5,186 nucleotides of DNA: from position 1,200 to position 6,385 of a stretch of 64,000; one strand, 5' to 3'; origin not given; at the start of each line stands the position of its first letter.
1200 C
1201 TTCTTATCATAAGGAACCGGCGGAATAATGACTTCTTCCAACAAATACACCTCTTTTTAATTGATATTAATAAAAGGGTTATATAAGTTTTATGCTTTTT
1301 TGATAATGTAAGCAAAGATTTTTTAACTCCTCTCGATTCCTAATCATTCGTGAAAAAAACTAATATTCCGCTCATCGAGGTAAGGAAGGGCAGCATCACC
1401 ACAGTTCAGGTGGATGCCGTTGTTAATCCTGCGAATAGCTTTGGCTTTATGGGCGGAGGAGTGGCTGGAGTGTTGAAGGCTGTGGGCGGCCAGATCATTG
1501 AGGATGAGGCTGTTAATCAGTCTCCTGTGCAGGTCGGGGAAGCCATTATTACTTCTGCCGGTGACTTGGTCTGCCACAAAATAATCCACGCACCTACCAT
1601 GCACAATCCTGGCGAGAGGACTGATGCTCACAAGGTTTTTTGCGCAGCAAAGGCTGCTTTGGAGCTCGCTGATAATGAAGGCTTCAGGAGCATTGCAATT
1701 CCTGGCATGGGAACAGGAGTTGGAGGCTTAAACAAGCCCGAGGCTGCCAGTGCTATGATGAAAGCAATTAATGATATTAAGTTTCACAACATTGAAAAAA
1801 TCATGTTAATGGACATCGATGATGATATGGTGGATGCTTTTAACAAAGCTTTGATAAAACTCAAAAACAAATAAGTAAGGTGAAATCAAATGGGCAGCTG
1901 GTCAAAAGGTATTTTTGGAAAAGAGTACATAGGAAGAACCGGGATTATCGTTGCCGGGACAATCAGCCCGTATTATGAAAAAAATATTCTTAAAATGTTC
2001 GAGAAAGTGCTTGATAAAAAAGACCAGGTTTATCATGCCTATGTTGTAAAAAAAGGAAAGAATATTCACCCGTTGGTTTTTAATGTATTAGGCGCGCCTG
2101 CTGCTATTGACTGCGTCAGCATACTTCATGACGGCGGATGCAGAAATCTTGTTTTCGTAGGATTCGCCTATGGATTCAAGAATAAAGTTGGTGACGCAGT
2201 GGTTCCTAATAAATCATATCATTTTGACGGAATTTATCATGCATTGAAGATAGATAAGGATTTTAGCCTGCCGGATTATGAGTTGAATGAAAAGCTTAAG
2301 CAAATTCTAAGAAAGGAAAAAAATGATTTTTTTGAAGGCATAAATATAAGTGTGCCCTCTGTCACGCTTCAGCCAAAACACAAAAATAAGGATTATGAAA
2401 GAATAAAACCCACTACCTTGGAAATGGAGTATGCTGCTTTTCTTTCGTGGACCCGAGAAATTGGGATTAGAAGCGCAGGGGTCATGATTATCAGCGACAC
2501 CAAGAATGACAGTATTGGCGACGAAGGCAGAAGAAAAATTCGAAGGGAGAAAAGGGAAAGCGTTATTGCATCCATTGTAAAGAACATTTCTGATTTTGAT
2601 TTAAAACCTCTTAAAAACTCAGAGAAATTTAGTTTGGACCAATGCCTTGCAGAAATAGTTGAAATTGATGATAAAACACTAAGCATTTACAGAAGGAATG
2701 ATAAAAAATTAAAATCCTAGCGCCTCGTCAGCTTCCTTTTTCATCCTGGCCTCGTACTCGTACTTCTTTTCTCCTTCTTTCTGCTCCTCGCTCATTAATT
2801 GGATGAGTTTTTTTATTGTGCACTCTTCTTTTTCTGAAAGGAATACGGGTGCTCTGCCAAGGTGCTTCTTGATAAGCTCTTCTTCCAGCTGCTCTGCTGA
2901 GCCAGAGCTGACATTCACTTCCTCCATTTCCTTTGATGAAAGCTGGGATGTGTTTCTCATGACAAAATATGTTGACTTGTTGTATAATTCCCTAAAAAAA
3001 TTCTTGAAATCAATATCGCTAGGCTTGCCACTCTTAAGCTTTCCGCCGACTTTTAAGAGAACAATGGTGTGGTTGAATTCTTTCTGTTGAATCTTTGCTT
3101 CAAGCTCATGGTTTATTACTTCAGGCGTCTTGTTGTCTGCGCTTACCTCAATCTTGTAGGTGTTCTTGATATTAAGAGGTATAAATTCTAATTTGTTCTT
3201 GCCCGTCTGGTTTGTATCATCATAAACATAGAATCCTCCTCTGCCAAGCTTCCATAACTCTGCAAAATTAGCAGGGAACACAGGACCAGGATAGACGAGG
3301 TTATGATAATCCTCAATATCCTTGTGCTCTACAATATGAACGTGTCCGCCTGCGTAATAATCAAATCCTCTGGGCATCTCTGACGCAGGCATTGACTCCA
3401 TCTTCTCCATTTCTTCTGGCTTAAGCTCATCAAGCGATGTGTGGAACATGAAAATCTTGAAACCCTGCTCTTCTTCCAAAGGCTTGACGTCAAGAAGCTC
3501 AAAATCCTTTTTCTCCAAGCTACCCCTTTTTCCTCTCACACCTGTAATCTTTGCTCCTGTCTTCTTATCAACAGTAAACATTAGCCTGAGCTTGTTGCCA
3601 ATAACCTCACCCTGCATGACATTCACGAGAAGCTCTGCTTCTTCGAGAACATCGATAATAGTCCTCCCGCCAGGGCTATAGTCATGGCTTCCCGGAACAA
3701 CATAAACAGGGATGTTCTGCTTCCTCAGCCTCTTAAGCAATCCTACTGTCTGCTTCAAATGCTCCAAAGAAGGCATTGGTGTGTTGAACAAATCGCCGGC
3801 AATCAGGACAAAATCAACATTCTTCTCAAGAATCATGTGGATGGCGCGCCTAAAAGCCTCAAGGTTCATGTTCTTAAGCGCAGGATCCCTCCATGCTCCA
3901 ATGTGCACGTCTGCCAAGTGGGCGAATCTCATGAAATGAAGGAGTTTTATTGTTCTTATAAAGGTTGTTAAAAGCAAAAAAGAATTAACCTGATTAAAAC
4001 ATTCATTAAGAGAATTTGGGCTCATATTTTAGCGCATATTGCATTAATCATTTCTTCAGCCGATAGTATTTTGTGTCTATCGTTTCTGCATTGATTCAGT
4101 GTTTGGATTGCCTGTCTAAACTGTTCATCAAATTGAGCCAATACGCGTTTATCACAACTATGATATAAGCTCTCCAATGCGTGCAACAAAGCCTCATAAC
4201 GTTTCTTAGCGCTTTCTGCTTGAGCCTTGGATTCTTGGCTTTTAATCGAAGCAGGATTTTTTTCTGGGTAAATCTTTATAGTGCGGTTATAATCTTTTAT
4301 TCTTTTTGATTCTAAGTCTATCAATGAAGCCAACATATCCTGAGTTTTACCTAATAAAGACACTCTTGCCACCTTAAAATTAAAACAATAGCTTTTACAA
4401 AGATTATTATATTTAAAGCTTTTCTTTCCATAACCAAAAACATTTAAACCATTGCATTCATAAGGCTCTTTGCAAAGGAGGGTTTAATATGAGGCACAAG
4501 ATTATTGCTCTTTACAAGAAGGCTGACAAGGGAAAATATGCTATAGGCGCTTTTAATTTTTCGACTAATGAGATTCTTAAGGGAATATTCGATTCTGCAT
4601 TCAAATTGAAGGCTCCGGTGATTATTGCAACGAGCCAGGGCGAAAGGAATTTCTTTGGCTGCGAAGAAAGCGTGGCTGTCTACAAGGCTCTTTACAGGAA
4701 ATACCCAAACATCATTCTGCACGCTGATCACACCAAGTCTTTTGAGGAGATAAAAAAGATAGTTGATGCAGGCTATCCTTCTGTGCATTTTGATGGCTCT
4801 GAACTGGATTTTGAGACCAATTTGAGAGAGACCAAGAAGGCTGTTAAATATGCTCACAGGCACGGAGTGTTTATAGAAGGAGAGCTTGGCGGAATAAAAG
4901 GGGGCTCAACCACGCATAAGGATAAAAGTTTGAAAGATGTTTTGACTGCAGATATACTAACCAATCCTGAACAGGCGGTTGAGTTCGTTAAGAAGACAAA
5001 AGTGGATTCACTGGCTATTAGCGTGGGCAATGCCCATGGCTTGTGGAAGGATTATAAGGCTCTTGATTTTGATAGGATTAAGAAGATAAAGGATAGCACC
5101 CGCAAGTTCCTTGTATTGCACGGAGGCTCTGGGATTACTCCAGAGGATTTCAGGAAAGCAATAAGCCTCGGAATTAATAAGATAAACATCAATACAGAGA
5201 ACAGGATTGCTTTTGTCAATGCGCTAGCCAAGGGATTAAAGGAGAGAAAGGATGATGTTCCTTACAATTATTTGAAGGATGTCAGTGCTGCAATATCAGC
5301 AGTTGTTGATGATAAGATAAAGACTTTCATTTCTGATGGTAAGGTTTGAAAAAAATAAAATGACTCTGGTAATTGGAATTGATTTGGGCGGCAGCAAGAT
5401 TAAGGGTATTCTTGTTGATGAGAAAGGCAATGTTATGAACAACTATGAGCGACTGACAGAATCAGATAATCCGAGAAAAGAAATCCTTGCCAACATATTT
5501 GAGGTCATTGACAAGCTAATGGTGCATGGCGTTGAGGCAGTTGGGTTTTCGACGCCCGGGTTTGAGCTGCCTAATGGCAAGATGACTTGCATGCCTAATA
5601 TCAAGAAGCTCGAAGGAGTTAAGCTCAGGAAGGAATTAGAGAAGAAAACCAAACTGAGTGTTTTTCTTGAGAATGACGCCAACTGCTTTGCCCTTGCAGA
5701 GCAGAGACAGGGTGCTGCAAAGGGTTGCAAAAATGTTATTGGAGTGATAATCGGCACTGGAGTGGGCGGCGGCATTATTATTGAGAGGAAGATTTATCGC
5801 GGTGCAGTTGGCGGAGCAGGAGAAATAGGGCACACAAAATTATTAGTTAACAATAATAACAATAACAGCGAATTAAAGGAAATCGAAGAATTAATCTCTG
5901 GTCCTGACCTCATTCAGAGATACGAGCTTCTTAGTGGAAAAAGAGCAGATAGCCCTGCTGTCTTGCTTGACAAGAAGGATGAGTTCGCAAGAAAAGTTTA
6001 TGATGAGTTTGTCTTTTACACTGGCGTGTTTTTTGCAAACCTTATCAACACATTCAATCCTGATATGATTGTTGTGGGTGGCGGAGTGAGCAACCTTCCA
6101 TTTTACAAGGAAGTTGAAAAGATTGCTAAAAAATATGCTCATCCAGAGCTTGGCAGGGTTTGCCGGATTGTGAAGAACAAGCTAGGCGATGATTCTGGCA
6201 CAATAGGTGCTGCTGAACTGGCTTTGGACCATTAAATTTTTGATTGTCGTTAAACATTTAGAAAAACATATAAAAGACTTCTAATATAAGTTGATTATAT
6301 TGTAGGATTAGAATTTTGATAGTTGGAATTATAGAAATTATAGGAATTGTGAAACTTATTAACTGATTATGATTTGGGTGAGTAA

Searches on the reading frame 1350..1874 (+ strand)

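Call 17: search_protein_families(library=pfam, proteins=[window:1350-1874:+], max_evalue=0.001)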
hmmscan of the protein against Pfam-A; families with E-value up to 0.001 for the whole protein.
window:1350-1874:+ (174 aa): 1 family
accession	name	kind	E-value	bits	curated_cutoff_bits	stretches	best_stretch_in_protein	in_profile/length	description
PF01661.27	Macro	-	5.4e-26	91.3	22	1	25-136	1-118/118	Macro domain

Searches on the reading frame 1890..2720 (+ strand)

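Call 17: search_protein_families(library=pfam, proteins=[window:1890-2720:+], max_evalue=0.001)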
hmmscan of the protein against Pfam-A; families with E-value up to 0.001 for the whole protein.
window:1890-2720:+ (276 aa): 1 family
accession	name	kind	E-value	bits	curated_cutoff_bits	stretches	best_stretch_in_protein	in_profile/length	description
PF01048.26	PNP_UDP_1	-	1.3e-16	61.2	25.1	1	66-214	51-209/233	Phosphorylase superfamily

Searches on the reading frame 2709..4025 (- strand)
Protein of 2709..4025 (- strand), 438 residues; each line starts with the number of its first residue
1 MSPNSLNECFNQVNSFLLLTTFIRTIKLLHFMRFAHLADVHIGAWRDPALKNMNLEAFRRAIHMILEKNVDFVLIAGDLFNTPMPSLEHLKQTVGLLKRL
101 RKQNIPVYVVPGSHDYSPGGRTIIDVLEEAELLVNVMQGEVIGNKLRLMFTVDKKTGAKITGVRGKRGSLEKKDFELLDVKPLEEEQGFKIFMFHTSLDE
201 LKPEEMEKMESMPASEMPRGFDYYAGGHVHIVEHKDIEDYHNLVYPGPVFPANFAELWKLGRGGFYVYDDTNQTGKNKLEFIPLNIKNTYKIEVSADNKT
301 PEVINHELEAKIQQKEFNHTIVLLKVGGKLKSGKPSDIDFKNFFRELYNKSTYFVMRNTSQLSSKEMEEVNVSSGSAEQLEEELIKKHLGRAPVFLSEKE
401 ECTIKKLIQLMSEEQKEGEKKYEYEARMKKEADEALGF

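Call 17: search_protein_families(library=pfam, proteins=[window:2709-4025:-], max_evalue=0.001)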
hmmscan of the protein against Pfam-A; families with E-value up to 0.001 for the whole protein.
window:2709-4025:- (438 aa): 2 families
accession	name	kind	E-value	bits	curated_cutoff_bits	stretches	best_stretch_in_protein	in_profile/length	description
PF00149.33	Metallophos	-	7.4e-17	62.8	21.5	1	32-231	1-190/191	Calcineurin-like phosphoesterase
PF12850.12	Metallophos_2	-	1.4e-10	41.8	27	1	32-254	1-140/154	Calcineurin-like phosphoesterase superfamily domain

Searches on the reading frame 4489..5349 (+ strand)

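Call 17: search_protein_families(library=pfam, proteins=[window:4489-5349:+], max_evalue=0.001)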
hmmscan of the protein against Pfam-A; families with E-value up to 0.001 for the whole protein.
window:4489-5349:+ (286 aa): 1 family
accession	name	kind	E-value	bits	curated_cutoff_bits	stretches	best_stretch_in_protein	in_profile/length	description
PF01116.26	F_bP_aldolase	-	5.2e-83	279.2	25.5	1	7-285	5-277/277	Fructose-bisphosphate aldolase class-II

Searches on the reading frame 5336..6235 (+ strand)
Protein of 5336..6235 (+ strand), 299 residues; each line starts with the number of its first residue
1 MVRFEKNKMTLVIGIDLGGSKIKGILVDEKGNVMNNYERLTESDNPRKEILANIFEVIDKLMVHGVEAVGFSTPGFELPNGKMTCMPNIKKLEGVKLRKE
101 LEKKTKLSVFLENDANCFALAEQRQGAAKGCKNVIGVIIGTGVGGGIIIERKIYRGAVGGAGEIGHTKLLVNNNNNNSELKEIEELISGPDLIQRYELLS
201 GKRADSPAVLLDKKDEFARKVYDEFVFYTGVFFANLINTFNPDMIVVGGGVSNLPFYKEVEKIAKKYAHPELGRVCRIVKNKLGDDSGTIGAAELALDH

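Call 17: search_protein_families(library=pfam, proteins=[window:5336-6235:+], max_evalue=0.001)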
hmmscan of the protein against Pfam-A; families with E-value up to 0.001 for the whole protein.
window:5336-6235:+ (299 aa): 2 families
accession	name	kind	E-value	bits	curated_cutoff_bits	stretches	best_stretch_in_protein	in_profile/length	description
PF00480.26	ROK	-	5e-59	200.7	22.9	1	12-298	1-293/294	ROK family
PF01869.26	BcrAD_BadFG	-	1.8e-05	24.8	31.5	1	13-62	1-52/271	BadF/BadG/BcrA/BcrD ATPase family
